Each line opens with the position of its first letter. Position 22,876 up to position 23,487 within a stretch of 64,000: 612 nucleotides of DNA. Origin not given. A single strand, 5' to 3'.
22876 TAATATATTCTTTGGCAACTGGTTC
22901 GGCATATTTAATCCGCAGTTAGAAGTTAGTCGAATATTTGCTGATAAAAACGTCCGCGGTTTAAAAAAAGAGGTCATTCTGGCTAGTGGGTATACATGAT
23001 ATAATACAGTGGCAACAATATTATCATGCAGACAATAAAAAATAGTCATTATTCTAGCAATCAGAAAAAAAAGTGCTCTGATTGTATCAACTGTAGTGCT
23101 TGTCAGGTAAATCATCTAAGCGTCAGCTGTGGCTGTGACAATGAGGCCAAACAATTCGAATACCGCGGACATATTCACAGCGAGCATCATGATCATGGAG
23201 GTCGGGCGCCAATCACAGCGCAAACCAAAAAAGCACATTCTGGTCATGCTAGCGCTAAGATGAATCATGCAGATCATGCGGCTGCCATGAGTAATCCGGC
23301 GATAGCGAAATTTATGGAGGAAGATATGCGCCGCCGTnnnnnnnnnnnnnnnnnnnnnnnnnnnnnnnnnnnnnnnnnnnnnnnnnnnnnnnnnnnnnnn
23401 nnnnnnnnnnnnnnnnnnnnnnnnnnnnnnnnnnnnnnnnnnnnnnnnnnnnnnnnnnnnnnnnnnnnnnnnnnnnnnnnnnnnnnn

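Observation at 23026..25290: P1B-type ATPase with CPD (not CPC/CPH/SPC) TM6 motif and a Cys-cluster plus His-rich N-terminus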

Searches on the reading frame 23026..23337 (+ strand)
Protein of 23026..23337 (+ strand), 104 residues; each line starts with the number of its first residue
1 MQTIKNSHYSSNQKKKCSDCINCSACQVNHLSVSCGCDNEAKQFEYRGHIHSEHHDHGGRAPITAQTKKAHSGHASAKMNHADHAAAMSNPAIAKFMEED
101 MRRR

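Call 42: search_protein_families(library=pfam, proteins=[window:23026-23337:+], max_evalue=10)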
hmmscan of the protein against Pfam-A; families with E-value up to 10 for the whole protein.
seq(104 aa): 0 families
